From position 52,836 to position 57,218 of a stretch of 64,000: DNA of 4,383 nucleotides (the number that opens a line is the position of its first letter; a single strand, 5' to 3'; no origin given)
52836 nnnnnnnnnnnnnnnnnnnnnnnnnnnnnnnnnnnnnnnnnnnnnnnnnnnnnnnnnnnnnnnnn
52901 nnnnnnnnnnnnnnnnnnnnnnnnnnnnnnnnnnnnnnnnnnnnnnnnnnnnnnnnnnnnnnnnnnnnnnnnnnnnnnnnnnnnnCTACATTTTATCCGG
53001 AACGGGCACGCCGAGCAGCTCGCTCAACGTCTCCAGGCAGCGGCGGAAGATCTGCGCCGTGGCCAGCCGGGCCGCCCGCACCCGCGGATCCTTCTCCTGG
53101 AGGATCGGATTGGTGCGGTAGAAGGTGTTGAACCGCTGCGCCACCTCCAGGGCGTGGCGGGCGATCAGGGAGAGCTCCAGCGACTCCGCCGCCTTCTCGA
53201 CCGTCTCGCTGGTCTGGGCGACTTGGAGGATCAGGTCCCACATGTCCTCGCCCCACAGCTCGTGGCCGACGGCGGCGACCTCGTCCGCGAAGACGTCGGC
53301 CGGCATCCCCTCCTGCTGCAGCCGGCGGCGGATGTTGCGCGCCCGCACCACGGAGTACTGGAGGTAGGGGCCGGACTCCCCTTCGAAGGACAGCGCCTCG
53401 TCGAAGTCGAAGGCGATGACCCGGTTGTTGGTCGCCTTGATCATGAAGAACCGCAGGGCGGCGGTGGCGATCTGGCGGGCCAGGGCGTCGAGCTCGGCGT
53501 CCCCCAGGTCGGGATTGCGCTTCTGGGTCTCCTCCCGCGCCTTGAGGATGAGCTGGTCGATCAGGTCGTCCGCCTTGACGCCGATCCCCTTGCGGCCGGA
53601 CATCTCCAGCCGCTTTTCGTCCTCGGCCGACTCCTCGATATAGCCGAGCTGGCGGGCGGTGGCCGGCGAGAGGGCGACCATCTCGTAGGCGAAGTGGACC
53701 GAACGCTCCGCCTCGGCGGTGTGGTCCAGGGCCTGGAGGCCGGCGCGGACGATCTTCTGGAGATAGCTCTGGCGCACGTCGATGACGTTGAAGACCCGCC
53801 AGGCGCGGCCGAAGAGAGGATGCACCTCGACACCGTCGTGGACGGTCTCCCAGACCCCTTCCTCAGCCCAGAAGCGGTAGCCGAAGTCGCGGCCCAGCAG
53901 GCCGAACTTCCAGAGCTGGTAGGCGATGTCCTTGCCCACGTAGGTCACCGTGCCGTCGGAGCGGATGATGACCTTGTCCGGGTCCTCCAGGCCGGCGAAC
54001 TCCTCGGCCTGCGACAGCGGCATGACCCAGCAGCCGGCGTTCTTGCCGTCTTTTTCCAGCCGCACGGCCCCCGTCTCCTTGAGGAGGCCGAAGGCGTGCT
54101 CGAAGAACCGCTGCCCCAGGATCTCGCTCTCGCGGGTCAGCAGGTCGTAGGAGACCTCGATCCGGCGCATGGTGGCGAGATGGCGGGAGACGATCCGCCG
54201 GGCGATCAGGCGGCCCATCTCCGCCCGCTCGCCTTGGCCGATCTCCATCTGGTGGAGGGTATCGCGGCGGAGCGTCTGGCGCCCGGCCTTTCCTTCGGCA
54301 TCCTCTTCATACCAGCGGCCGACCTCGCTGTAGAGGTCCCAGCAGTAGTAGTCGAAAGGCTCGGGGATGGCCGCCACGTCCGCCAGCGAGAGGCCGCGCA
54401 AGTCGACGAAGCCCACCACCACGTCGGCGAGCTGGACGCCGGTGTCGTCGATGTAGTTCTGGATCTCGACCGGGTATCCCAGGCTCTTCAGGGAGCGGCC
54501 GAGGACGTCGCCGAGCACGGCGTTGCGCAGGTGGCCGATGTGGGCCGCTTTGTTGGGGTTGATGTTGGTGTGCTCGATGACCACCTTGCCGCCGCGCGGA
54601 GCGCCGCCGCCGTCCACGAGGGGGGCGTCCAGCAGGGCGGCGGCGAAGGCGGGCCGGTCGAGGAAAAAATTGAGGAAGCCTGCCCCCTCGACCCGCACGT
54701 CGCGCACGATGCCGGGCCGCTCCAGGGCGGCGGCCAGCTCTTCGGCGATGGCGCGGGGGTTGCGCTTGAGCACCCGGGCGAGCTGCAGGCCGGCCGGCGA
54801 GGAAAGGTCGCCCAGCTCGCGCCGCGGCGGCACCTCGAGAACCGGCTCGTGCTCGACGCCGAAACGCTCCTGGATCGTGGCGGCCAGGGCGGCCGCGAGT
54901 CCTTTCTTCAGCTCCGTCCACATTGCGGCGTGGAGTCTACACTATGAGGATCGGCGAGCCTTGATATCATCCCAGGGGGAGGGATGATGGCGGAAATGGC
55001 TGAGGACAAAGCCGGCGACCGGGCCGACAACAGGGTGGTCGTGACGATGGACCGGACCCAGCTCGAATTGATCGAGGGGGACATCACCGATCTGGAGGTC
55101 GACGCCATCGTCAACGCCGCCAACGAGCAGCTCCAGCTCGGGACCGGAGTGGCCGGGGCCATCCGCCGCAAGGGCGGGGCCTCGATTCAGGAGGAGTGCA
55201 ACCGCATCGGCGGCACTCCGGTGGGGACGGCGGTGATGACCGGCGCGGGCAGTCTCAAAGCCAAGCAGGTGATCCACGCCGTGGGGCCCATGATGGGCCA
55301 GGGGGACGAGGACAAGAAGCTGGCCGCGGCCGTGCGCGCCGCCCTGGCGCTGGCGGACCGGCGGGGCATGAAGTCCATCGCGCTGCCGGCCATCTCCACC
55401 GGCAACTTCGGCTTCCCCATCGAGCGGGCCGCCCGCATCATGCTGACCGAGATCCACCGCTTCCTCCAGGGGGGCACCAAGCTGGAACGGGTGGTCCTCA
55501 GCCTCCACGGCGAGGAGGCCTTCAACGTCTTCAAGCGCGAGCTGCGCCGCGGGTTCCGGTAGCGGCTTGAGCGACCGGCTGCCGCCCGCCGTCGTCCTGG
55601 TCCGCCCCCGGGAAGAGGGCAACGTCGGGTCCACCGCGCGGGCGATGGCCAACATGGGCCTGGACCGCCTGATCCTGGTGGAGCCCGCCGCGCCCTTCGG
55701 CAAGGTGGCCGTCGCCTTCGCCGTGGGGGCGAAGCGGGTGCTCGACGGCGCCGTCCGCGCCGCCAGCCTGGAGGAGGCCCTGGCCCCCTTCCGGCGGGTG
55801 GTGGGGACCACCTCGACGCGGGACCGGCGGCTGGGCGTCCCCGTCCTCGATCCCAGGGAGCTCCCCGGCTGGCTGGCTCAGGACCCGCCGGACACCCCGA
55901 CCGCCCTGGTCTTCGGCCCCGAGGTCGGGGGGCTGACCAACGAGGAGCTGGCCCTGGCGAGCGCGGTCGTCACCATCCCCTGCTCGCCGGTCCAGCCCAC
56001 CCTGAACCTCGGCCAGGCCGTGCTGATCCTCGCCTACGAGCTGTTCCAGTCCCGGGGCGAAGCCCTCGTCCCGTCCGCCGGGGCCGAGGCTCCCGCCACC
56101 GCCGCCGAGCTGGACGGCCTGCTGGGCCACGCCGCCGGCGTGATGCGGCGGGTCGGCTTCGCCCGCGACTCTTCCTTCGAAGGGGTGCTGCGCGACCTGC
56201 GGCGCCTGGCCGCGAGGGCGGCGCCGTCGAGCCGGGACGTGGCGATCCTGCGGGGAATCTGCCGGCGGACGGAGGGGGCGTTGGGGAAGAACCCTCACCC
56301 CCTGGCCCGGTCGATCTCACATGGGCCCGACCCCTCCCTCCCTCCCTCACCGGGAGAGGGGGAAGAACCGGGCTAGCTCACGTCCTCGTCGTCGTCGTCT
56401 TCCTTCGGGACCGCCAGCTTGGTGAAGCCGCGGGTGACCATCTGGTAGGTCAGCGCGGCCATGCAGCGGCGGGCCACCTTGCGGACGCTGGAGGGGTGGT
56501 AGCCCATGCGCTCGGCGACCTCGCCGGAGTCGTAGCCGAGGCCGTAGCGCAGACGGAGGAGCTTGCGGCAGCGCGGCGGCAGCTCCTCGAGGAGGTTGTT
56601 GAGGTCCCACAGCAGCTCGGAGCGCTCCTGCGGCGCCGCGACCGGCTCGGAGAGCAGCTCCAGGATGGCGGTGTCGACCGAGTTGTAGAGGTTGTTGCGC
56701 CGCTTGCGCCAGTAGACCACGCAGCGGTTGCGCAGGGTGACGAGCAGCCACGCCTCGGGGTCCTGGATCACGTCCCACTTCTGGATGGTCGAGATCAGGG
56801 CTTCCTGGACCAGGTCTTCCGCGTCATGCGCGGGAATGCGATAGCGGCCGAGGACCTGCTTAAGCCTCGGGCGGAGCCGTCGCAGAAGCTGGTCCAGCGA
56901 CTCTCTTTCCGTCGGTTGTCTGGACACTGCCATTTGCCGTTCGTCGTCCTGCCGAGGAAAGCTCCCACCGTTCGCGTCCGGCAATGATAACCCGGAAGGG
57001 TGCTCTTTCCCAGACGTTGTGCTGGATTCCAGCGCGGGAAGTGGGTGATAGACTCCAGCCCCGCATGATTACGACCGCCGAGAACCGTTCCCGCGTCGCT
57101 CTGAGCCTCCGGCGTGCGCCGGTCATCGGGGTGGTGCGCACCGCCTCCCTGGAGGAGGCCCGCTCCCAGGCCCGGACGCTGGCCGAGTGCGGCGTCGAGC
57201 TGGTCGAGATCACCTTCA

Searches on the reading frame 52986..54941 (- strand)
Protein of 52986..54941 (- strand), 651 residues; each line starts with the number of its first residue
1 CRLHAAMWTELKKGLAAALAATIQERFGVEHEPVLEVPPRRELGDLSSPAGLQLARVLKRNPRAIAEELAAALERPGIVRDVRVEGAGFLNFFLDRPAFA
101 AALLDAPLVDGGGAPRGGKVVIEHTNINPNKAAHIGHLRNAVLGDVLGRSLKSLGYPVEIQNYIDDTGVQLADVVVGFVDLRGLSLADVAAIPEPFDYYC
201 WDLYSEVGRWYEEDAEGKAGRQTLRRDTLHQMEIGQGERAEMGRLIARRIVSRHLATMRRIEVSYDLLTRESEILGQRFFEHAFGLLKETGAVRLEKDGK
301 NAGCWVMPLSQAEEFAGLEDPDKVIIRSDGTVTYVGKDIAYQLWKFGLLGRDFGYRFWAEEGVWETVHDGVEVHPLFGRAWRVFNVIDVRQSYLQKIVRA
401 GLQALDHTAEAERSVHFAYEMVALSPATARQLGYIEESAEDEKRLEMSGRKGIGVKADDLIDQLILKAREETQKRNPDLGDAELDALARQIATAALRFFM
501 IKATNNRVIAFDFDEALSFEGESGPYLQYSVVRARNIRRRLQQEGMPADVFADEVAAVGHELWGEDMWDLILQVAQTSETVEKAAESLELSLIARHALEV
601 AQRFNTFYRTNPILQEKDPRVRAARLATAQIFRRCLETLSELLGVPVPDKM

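Call 98: search_protein_families(library=pfam, proteins=[window:52986-54941:-], max_evalue=0.00001)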
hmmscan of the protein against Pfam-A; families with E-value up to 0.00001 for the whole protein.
window:52986-54941:- (651 aa): 3 families
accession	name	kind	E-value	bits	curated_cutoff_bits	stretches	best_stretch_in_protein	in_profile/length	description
PF05746.21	DALR_1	-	3.8e-21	75.8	22.3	1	527-651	1-117/117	DALR anticodon binding domain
PF03485.21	Arg_tRNA_synt_N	-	1.8e-19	70.6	21.5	1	11-94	3-85/85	Arginyl tRNA synthetase N terminal domain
PF00750.26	tRNA-synt_1d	-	3.5e-18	66.1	23.3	1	118-340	20-220/349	tRNA synthetases class I (R), catalytic domain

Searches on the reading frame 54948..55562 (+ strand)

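Call 98: search_protein_families(library=pfam, proteins=[window:54948-55562:+], max_evalue=0.00001)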
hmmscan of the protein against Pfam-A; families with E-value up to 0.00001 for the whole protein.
window:54948-55562:+ (204 aa): 1 family
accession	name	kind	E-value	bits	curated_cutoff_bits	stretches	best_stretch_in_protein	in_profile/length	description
PF01661.27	Macro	-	1.3e-38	132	22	1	55-165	1-118/118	Macro domain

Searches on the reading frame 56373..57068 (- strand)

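Call 98: search_protein_families(library=pfam, proteins=[window:56373-57068:-], max_evalue=0.00001)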
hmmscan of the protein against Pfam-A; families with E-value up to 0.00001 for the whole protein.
window:56373-57068:- (231 aa): 3 families
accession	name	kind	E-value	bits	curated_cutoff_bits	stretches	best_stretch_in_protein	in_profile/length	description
PF04542.20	Sigma70_r2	-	3.2e-13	49.7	24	1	61-124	1-69/71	Sigma-70 region 2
PF08281.18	Sigma70_r4_2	-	1.9e-10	40.6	25.7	1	156-201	4-49/54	Sigma-70, region 4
PF04545.22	Sigma70_r4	-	2.3e-06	27.4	24.1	0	159-206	1-48/50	Sigma-70, region 4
